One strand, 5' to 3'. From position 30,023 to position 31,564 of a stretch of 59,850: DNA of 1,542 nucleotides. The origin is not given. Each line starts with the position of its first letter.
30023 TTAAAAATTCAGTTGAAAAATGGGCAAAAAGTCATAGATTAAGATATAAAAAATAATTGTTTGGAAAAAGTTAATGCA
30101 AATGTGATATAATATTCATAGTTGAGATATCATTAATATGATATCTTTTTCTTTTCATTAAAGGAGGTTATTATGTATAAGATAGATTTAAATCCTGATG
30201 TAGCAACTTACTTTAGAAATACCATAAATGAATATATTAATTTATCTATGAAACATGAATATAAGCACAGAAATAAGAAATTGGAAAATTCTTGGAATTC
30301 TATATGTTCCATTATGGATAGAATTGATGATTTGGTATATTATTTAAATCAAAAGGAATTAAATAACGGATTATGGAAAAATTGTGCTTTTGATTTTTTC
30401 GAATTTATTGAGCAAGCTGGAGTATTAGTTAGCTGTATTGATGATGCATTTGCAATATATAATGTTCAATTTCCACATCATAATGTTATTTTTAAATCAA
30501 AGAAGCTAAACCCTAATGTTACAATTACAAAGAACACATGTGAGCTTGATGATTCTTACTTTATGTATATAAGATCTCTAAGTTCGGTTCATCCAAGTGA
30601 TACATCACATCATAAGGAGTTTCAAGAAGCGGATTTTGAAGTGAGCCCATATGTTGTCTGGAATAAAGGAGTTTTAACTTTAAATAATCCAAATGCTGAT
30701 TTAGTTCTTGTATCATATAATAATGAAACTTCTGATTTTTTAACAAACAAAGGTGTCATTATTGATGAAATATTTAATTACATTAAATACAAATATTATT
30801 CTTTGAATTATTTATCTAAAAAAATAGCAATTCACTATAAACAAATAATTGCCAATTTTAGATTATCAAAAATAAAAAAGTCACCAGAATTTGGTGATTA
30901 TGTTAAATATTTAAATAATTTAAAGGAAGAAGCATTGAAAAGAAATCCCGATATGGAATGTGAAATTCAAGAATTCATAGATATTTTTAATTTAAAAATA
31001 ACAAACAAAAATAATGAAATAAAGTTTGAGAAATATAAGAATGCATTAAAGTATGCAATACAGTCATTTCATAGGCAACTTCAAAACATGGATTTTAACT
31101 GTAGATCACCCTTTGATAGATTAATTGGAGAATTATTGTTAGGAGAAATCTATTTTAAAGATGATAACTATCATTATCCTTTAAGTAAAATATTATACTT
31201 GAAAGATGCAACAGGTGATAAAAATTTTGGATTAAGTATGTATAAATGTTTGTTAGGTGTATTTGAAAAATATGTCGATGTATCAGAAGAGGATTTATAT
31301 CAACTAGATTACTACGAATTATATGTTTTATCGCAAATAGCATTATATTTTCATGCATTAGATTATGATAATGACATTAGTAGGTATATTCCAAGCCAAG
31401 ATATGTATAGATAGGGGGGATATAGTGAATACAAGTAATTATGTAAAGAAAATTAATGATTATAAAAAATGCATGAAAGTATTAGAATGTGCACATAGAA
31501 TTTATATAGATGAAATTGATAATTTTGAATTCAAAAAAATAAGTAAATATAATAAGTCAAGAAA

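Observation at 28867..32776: Four-gene block of unassignable proteins inside a defence-loaded integrative island: best candidate for an undescribed system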

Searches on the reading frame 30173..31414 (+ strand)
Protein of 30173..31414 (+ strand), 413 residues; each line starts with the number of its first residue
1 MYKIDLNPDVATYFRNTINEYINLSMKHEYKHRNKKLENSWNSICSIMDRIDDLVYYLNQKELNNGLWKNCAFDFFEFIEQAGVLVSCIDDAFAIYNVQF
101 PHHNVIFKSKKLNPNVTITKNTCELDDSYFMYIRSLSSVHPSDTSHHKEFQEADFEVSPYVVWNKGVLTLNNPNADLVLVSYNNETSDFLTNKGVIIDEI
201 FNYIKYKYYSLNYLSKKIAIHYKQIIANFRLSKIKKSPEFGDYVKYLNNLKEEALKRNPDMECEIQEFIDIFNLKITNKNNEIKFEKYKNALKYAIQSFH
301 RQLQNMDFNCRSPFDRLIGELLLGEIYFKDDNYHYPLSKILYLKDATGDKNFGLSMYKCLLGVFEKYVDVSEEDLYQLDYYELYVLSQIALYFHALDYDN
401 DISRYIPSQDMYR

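Call 7: search_protein_families(library=pfam, proteins=[window:30173-31414:+], max_evalue=1)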
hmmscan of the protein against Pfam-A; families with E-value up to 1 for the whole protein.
window:30173-31414:+ (413 aa): 0 families

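Call 8: search_protein_families(library=padloc, proteins=[window:30173-31414:+], max_evalue=1)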
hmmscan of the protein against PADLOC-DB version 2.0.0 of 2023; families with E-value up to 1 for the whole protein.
window:30173-31414:+ (413 aa): 0 families

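Call 9: search_protein_families(library=ncbifam, proteins=[window:30173-31414:+], max_evalue=1)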
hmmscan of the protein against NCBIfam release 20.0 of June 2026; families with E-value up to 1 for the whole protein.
window:30173-31414:+ (413 aa): 0 families

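Call 10: search_protein_families(library=phrogs, proteins=[window:30173-31414:+], max_evalue=1)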
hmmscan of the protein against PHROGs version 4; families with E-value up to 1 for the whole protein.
window:30173-31414:+ (413 aa): 1 family
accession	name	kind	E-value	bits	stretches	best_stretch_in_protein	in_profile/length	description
phrog_26937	-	unknown function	0.086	13.7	1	49-66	36-52/52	-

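Call 14: find_homologous_proteins(query=window:30173-31414:+)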
Query window:30173-31414:+ (413 aa): 83 proteins with E <= 0.001 among 4960 candidates.
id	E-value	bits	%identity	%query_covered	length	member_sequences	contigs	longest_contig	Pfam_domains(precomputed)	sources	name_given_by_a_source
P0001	1.3e-266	902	97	100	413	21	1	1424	-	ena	-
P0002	1.4e-224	764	82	100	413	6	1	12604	-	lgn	-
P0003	3.0e-217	740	81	100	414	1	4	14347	-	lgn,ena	-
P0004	1.2e-214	731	78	100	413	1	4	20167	-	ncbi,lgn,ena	-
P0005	1.1e-213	728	79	100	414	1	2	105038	-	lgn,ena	-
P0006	3.8e-209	713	77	100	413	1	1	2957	-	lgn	-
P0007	5.6e-207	706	75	100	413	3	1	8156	-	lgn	-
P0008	6.9e-206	702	76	100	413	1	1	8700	-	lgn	-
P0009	1.3e-203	695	76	100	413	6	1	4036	-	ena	-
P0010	2.2e-198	678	72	100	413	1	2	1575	-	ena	-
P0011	1.0e-188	646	69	100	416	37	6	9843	-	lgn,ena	-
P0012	1.7e-187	642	71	100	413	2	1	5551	-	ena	-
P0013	2.6e-183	628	67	100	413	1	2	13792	-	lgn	-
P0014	1.7e-173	596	64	100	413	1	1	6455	-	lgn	-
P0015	3.6e-171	588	64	100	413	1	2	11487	-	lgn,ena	-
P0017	1.1e-150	520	59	100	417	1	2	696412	-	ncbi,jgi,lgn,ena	-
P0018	1.8e-150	520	61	100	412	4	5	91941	-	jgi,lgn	-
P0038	1.6e-125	438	53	100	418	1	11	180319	-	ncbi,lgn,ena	-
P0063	3.3e-119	417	53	100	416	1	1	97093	-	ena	-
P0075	6.5e-85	304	42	100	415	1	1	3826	-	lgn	-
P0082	8.1e-49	185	34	100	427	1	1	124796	-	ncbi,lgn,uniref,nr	ncbi:hypothetical protein [Bacillus thuringiensis]|uniref:hypothetical protein n=1 Tax=Bacillus thur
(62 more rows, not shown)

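Call 15: find_encoding_contigs(protein=P0017, flank=8000, max_places=2)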
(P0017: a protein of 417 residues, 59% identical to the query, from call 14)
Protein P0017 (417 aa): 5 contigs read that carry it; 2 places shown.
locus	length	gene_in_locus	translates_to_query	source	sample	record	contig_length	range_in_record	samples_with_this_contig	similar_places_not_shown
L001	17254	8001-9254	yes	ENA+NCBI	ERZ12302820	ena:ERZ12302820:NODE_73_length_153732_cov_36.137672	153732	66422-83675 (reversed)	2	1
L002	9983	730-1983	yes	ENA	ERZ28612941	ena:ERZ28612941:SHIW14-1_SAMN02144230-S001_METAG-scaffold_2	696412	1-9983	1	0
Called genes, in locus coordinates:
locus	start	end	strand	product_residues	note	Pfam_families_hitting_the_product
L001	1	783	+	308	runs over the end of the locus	-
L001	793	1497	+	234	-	PF19866:DUF6339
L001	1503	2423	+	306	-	PF14390:DUF4420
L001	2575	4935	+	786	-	PF00145:DNA_methylase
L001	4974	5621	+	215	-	-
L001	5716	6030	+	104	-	PF12643:MazG-like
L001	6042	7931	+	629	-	PF04851:ResIII (faint), PF13604:AAA_30 (faint), PF09848:SLFN-g3_helicase, PF13401:AAA_22 (weak)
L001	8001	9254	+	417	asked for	-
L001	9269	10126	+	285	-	PF18928:DUF5677 (faint)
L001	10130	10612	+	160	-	-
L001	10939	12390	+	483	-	-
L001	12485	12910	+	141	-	-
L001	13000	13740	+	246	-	-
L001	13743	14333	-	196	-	-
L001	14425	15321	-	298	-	PF00126:HTH_1, PF03466:LysR_substrate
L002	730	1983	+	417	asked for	-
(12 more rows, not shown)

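Call 16: find_encoding_contigs(protein=P0082, flank=8000, max_places=2)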
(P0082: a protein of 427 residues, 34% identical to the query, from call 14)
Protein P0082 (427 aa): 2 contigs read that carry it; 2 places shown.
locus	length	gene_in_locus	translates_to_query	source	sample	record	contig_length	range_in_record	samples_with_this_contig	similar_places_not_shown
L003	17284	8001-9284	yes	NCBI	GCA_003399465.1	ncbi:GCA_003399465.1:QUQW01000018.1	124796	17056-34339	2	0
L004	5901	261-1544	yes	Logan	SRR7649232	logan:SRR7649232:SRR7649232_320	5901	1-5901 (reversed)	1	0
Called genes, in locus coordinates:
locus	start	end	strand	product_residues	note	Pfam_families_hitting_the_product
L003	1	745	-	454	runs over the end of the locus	-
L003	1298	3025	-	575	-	-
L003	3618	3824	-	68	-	-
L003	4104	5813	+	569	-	-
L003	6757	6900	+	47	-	-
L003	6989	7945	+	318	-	PF02899:Phage_int_SAM_1, PF13495:Phage_int_SAM_4 (weak), PF00589:Phage_integrase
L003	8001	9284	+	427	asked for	-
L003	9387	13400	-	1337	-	PF05057:DUF676, PF07819:PGAP1 (faint), PF20720:nSTAND3 (weak), PF24883:NPHP3_N (faint), PF05729:NACHT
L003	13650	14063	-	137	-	PF05168:HEPN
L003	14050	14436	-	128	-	PF01909:NTP_transf_2, PF18765:Polbeta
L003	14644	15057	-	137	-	-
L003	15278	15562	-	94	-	-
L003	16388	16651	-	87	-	-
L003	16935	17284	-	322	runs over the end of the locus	PF01261:AP_endonuc_2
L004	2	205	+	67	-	?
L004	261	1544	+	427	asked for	-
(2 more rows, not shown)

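Call 17: find_encoding_contigs(protein=P0038, flank=8000, max_places=2)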
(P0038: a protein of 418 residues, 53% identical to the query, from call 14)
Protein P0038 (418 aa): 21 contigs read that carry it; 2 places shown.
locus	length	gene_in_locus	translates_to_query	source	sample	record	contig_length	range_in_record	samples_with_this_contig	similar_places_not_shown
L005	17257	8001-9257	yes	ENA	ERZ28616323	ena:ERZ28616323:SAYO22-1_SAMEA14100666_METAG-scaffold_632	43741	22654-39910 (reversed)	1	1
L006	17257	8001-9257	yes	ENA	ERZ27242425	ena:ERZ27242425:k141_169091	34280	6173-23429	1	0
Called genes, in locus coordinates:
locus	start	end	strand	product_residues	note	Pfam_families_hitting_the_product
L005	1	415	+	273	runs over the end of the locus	PF09681:Phage_rep_org_N, PF09524:Phg_2220_C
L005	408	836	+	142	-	-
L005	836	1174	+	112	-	PF01844:HNH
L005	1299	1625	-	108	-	-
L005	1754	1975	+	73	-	PF04014:MazE_antitoxin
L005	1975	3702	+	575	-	PF12161:HsdM_N, PF02384:N6_Mtase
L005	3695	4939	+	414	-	PF01420:Methylase_S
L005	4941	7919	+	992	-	PF04313:HSDR_N, PF00270:DEAD, PF04851:ResIII, PF18766:SWI2_SNF2, PF22679:T1R_D3-like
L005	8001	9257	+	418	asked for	-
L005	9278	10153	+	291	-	-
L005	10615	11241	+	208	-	PF13338:AbiEi_4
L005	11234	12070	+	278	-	PF08843:AbiEii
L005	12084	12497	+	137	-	PF24749:DUF7695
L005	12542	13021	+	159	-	-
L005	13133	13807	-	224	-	-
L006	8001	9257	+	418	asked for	-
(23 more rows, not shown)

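Call 26: search_solved_structures(query=A2, max_evalue=10)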
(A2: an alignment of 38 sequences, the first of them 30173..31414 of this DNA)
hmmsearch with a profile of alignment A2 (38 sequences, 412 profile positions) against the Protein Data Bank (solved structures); distinct sequences matched with E-value up to 10: 2.
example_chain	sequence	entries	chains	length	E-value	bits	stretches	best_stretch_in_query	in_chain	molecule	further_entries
8g2z_5E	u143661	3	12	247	0.02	17.2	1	304-375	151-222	CFAP77A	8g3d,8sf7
2ljw_A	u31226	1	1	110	1.2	11.3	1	347-410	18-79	Alr2454 protein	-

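Call 31: find_related_loci(query=A2, collection=genome_contigs, flank=10000)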
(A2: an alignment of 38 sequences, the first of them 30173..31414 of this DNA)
Query A2 (413 aa) in genome_contigs; peptide patterns used: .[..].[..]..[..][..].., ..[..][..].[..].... (x = any residue, [..] = any of these).
51 stretches matched a pattern; 7 encode a relative of the query (tblastn E <= 1e-3); 7 distinct loci.
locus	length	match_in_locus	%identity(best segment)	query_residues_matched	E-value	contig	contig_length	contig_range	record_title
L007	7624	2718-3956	78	1-413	0e+0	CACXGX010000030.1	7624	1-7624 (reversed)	MAG: uncultured Erysipelotrichaceae bacterium isolate RUG11250 genome assembly, contig: RUG11250_asm_30, whole genome sh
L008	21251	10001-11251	59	1-413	2e-154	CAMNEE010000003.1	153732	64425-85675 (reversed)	MAG: uncultured Bacillales bacterium isolate SRR1222429_bin.164_metaWRAP_v1.3_MAG genome assembly, contig: NODE.73_lengt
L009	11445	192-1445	53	1-413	2e-133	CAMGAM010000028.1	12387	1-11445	MAG: uncultured Tenericutes bacterium isolate ERR2020023_bin.12_metaWRAP_v1.3_MAG genome assembly, contig: ERZ10552019.1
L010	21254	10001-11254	52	1-413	6e-133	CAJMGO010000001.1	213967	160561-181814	MAG TPA_asm: uncultured Firmicutes bacterium isolate ERR414261-bin.25 genome assembly, contig: NODE_2_length_213967_cov_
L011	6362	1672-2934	53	1-413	3e-127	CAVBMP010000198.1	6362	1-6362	Bacteroides helcogenes isolate SRR8978225_cleanbin_000006 genome assembly, contig: Spades_SRR8978225_contig_922, whole g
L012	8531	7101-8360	50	1-412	8e-118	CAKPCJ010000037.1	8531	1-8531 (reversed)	MAG: uncultured Bacilli bacterium isolate REFINED_METABAT215_TOP10_CONTIGS_1500_ASSEMBLY_K77_MERGED__Hadza_MoBio_hadza-I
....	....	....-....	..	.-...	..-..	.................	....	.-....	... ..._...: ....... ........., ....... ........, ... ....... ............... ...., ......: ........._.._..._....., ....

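Call 37: predict_structure(alignment_id=A2)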
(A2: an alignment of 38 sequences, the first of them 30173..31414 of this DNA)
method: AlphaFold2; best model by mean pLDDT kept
length: 413 residues; sequences in the alignment: 38
mean_pLDDT: 90.0   pTM: 0.82
mean pLDDT of the five models: 90.0, 89.8, 89.2, 88.5, 88.3
residues with pLDDT >= 90: 286; 70-90: 101; 50-70: 23; < 50: 3
segments of 3 or more residues with pLDDT < 50: 141-143
pLDDT, mean of each block of 10 residues (from residue 1): 93 97 89 78 95 97 80 88 96 94 92 87 92 79 66 78 71 80 73 90 98 98 95 96 96 94 95 95 97 96 89 88 86 87 92 96 96 94 97 95 95 96
secondary structure, 60 per line:
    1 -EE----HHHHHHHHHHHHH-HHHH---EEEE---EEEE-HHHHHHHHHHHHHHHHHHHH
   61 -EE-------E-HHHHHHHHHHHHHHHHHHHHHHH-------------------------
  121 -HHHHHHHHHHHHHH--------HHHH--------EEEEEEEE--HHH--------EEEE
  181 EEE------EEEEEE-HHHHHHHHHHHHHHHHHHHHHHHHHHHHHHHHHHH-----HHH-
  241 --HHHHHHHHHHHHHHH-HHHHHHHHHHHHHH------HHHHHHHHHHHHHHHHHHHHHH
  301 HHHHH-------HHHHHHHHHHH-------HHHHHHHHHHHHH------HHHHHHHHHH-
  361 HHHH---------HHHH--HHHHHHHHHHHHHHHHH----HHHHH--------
elements in order: H8-20 H22-25 E29-32 E36-39 H41-60 H73-95 H122-135 H144-147 E156-163 E177-183 E190-195 H197-231 H243-257 H259-272 H279-305 H313-323 H331-343 H350-359 H361-364 H374-377 H380-396 H401-405

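Call 41: fold_search(model_id=the predicted structure, library=pdb)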
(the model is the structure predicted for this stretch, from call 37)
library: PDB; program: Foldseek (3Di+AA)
matches with E <= 10: 53; with E <= 0.001: 0
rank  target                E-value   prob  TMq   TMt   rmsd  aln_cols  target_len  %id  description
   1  8th4_A                1.4e+00  0.06  0.14  0.15  29.3       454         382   11  Structure of AT118-L Nanobody Antagonist in Complex with the Angiotensin II Type I Receptor and Losartan (released 2024-05-22)
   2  4py0                  1.5e+00  0.08  0.18  0.19  30.2       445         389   11  Crystal structure of P2Y12 receptor in complex with 2MeSATP (released 2014-04-30)
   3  5tvn                  1.8e+00  0.06  0.17  0.17  29.7       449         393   10  Crystal structure of the LSD-bound 5-HT2B receptor (released 2017-02-01)
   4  6drz                  1.8e+00  0.04  0.14  0.14  32.8       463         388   10  Structural Determinants of Activation and Biased Agonism at the 5-HT2B Receptor (released 2018-08-29)
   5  6rz5_A                1.8e+00  0.03  0.11  0.12  32.4       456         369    9  XFEL crystal structure of the human cysteinyl leukotriene receptor 1 in complex with zafirlukast (released 2019-10-30)
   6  5xpr                  2.0e+00  0.04  0.15  0.15  27.9       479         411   11  Human endothelin receptor type-B in complex with antagonist bosentan (released 2017-08-16)
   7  6bqg                  2.1e+00  0.06  0.15  0.16  28.0       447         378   12  Crystal structure of 5-HT2C in complex with ergotamine (released 2018-02-14)
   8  5t04_A                2.2e+00  0.07  0.20  0.19  22.1       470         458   10  STRUCTURE OF CONSTITUTIVELY ACTIVE NEUROTENSIN RECEPTOR (released 2016-12-21)
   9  8zmg_A                2.6e+00  0.04  0.14  0.15  30.1       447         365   12  Crystal structure of an inverse agonist antipsychotic drug pimavanserin-bound 5-HT2A (released 2024-08-28)
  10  8ptx_A                2.6e+00  0.02  0.12  0.05  24.1       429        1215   11  Cryo-EM structure of human Elp123 in complex with tRNA, acetyl-CoA, 5'-deoxyadenosine and methionine (released 2024-04-17)
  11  8ugc_A                2.7e+00  0.03  0.12  0.13  24.2       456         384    8  FD15: Flat repeat helix-turn-helix-turn protein (released 2023-12-27)
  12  6wh4_C                3.0e+00  0.04  0.14  0.16  30.7       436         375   11  Crystal structure of HTR2A with inverse agonist (released 2020-09-23)
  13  8ka6_A                3.4e+00  0.09  0.11  0.25  13.8       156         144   13  De novo design protein -NA7 (released 2024-08-07)
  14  4yay                  3.4e+00  0.05  0.13  0.13  18.1       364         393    9  XFEL structure of human Angiotensin Receptor (released 2015-04-22)
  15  11tk_R                3.6e+00  0.03  0.13  0.14  29.3       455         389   11  Structure of human CCR4 in complex with AZD2098 (released 2026-04-01)
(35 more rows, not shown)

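Call 46: fold_search(model_id=the predicted structure, library=viral)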
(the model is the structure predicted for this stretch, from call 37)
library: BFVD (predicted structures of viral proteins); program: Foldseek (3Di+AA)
matches with E <= 10: 78; with E <= 0.001: 0
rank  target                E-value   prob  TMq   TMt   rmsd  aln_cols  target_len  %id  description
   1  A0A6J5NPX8            9.9e-01  0.04  0.11  0.12  29.9       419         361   11  Uncharacterized protein [uncultured Caudovirales phage]
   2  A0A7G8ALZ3            1.1e+00  0.06  0.14  0.15  20.0       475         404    9  (no name in the UniProt tables at hand)
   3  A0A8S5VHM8            1.4e+00  0.03  0.12  0.06  24.7       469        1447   15  Minor tail protein [Siphoviridae sp. ctNxi14]
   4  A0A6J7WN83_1          1.6e+00  0.02  0.09  0.06  28.2       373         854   10  Phage tail tape measure protein [uncultured Caudovirales phage]
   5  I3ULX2                2.2e+00  0.03  0.12  0.07  26.3       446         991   12  Uncharacterized protein [Synechococcus phage S-CBP3]
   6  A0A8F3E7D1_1          2.3e+00  0.02  0.10  0.05  25.6       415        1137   11  RNA-directed RNA polymerase [Dermatophagoides pteronyssinus virus 7]
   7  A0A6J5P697            2.4e+00  0.02  0.13  0.09  24.2       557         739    8  Peptidase M23 [uncultured Caudovirales phage]
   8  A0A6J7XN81            2.7e+00  0.06  0.17  0.14  21.9       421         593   10  Uncharacterized protein [uncultured Caudovirales phage]
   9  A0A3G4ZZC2            2.9e+00  0.13  0.21  0.26  11.3       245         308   12  Uncharacterized protein [Gaeavirus sp.]
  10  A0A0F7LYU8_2          2.9e+00  0.02  0.12  0.12  30.0       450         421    9  (no name in the UniProt tables at hand)
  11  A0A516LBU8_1          3.1e+00  0.02  0.10  0.05  27.9       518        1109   11  (no name in the UniProt tables at hand)
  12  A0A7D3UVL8            3.6e+00  0.05  0.10  0.20  20.2       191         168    8  (no name in the UniProt tables at hand)
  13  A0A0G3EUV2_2          3.7e+00  0.02  0.13  0.05  23.6       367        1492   14  Genome polyprotein [Brevicoryne brassicae virus - UK]
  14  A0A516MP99            3.7e+00  0.01  0.10  0.07  32.7       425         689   14  (no name in the UniProt tables at hand)
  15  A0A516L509            3.9e+00  0.02  0.10  0.10  22.2       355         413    9  (no name in the UniProt tables at hand)
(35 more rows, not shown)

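Call 68: search_protein_families(library=pfam, alignment_id=A2, max_evalue=1)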
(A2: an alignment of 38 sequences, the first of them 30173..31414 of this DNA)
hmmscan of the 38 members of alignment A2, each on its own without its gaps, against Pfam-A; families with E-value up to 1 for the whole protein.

A. member 1, window:30173-31414:+ (413 aa): 0 families

B. families by the number of members that match (of 38 scanned): 32 families (the first 25 are shown)
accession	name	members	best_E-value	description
PF03885.18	DUF327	4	0.0082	Protein of unknown function (DUF327)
PF10041.14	DUF2277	2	0.12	Uncharacterized conserved protein (DUF2277)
PF09893.14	DUF2120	2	0.16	Uncharacterized protein conserved in archaea (DUF2120)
PF07368.16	DUF1487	1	7.7e-05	Protein of unknown function (DUF1487)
PF19047.5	HOOK_N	1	0.013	HOOK domain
PF00067.27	p450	1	0.013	Cytochrome P450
PF09294.16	Interfer-bind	1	0.019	Interferon-alpha/beta receptor, fibronectin type III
PF09402.16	MSC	1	0.02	Man1-Src1p-C-terminal domain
PF24671.2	DRC7_C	1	0.04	Dynein regulatory complex subunit 7 C-terminal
PF19269.4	Anticodon_2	1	0.051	Anticodon binding domain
PF10167.14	BORCS8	1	0.071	BLOC-1-related complex sub-unit 8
PF02758.22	PYRIN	1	0.075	PAAD/DAPIN/Pyrin domain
PF11334.13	DUF3136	1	0.075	Protein of unknown function (DUF3136)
PF22103.2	ElaD_SseL-like_N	1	0.077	ElaD/SseL N-terminal domain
PF08133.16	Nuclease_act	1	0.084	Anticodon nuclease activator family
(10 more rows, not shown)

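Call 74: find_related_loci(query=A2, collection=viral_contigs, flank=6000)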
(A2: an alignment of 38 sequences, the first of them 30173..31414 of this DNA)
Query A2 (413 aa) in viral_contigs; peptide patterns used: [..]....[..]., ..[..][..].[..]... (x = any residue, [..] = any of these).
121 stretches matched a pattern, but none encodes a relative of the query by tblastn (E <= 1e-3).

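Call 102: find_encoding_contigs(protein=P0018, flank=6000, max_places=2)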
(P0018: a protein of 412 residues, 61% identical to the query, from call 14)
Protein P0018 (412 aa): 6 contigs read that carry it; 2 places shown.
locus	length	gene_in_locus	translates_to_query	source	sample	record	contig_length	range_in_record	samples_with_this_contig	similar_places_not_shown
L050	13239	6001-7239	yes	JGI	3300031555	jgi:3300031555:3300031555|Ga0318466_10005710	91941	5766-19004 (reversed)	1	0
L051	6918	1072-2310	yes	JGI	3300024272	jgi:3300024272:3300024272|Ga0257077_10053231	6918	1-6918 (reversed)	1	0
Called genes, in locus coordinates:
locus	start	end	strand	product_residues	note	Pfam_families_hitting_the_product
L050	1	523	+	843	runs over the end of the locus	PF08665:PglZ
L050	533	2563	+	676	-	PF20442:BrxL_N, PF13337:BrxL_ATPase, PF05362:Lon_C (weak)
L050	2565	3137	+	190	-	-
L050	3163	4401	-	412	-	PF00145:DNA_methylase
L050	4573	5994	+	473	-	PF02976:MutH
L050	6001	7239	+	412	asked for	-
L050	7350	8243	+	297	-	-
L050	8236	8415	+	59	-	-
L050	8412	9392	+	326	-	-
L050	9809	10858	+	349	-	PF01384:PHO4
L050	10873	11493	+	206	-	PF01865:PhoU_div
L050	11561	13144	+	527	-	PF00149:Metallophos (weak)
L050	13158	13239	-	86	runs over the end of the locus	PF07441:BofA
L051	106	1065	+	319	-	-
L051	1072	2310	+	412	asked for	-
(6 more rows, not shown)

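Call 103: find_encoding_contigs(protein=P0063, flank=6000, max_places=1)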
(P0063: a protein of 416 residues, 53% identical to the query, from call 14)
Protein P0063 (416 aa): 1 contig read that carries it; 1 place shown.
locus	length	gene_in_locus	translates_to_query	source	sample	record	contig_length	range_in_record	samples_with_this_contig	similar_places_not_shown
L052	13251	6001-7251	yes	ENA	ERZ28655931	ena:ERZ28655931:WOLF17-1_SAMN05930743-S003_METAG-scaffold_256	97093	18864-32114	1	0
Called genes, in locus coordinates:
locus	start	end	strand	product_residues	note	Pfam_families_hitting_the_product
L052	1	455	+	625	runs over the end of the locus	PF04851:ResIII (faint), PF13604:AAA_30 (faint), PF09848:SLFN-g3_helicase, PF13401:AAA_22 (weak)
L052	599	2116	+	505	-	-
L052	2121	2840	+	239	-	-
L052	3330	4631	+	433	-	PF01580:FtsK_SpoIIIE, PF09397:FtsK_gamma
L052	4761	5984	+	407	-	-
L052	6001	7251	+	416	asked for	-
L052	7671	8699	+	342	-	PF01546:Peptidase_M20, PF07687:M20_dimer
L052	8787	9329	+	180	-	-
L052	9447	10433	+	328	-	PF08378:NERD, PF00570:HRDC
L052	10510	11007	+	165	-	PF13248:Zn_ribbon_3 (weak)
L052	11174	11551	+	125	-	-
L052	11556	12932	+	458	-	PF08271:Zn_Ribbon_TF (weak)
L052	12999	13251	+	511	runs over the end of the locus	PF14903:WG_beta_rep (faint)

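Call 104: find_encoding_contigs(protein=P0075, flank=6000, max_places=1)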
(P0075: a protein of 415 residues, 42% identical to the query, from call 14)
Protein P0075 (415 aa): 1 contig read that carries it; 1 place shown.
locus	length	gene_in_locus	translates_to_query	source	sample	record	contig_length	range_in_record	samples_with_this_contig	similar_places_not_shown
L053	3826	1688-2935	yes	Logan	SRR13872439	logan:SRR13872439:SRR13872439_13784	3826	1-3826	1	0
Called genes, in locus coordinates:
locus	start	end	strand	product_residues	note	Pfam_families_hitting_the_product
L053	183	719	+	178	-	PF13302:Acetyltransf_3, PF13420:Acetyltransf_4 (weak), PF00583:Acetyltransf_1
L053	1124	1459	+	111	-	-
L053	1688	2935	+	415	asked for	-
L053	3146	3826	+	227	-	?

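Call 109: search_dna_similar(query=window:30173-31414:+, collection=plasmids, mode=protein, max_rows=10)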
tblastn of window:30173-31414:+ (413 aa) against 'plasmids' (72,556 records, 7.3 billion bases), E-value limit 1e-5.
Records with a match: 6; places in all: 6; records where one place covers at least 80% of the query: 6.
Best place of each record, by identity: <60% 6.
By first word of the organism name: Bacillus 6.
By predicted mobility (MOB-suite, as given by PLSDB): non-mobilizable 3; conjugative 3.
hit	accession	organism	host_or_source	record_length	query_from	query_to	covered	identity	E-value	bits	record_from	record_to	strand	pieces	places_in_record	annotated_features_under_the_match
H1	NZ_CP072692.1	Bacillus thuringiensis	whole organism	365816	1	413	100%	32.6%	1e-48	184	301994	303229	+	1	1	hypothetical protein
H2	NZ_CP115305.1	Bacillus cereus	microbe,Penaeus vannamei pond water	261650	1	413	100%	32.6%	1e-47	182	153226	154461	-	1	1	hypothetical protein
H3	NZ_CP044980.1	Bacillus thuringiensis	whole organism,soil sample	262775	1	413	100%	31.9%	2e-46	178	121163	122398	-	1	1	hypothetical protein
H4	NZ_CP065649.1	Bacillus cereus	-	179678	1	413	100%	31.2%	4e-44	171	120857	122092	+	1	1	hypothetical protein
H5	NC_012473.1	Bacillus cereus 03BB102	-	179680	1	413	100%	31.2%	4e-44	171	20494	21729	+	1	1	hypothetical protein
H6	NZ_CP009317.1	Bacillus cereus 03BB102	Human blood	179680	1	413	100%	31.2%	4e-44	171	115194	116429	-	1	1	hypothetical protein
